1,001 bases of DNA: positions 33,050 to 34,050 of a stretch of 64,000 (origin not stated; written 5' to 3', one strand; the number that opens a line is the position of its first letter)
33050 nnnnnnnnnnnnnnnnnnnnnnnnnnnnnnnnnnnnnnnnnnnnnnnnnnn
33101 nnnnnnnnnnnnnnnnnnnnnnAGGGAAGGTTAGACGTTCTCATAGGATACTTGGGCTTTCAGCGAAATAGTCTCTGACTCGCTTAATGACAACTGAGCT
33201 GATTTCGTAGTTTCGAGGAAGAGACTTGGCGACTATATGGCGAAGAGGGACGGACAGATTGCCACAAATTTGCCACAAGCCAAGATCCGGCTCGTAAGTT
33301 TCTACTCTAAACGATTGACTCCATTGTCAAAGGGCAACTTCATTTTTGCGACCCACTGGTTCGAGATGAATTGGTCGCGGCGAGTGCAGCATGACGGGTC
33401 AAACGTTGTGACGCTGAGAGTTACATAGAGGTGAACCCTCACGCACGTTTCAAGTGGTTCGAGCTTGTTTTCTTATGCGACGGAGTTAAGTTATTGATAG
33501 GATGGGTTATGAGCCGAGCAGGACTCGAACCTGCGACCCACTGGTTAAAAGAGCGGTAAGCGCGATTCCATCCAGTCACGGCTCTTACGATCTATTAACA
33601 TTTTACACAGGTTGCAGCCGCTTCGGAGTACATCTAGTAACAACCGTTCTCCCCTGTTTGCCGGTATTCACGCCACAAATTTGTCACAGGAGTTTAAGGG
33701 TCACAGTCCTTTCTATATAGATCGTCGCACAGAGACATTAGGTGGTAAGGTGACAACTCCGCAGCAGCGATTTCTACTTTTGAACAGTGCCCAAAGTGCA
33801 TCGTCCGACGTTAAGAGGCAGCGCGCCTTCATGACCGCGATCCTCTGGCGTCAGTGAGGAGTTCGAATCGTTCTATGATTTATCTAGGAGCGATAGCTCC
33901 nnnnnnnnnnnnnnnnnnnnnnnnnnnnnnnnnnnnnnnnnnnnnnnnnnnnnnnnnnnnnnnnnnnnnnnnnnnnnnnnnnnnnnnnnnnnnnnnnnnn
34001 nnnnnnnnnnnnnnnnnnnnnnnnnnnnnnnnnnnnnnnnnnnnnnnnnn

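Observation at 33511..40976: Minimal tRNA-Lys integrative element whose only cargo is a giant Rhs toxin and a small immunity-like gene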

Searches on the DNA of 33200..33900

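Call 73: search_rna_families(source=window, start=33200, end=33900, threshold=evalue, max_evalue=10, show_alignments=2)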
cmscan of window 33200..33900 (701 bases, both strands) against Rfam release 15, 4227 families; matches with E-value up to 10: 2.
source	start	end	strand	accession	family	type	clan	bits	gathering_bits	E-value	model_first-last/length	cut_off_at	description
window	33509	33584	+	RF04354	Plastid-ycf2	Cis-reg;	-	22.5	65.7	0.045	1-75/75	no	Plastid-ycf2 5UTR RNA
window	33510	33584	-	RF00005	tRNA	Gene; tRNA;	CL00001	17.8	29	0.81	1-71/71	no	tRNA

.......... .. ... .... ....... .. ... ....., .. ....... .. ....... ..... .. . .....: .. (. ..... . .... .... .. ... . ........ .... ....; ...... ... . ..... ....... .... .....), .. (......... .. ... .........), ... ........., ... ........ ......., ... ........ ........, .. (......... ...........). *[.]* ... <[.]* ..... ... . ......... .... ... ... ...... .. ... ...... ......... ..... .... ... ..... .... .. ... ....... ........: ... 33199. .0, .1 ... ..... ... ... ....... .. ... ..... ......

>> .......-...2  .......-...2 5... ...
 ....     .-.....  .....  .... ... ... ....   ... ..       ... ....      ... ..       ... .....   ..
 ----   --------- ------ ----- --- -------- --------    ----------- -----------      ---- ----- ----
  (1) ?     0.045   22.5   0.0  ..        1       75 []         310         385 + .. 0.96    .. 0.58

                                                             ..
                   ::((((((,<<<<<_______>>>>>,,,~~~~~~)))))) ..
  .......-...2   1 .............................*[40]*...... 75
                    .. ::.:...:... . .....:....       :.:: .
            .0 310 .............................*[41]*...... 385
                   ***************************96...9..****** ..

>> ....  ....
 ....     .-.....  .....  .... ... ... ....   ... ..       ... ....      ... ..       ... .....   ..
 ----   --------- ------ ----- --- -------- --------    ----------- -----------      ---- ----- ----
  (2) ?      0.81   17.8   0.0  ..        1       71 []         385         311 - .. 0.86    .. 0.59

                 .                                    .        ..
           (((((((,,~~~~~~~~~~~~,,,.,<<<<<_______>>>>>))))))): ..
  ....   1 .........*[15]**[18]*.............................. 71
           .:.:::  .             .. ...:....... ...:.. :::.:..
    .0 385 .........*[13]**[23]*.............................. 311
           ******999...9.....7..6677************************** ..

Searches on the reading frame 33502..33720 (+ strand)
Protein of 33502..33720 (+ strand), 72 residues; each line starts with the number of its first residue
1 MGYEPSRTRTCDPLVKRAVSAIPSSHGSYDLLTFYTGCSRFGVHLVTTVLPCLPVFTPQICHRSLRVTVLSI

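Call 10: search_protein_families(library=pfam, proteins=[window:33502-33720:+], max_evalue=0.01)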
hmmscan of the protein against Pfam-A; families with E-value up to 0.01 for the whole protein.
window:33502-33720:+ (72 aa): 0 families
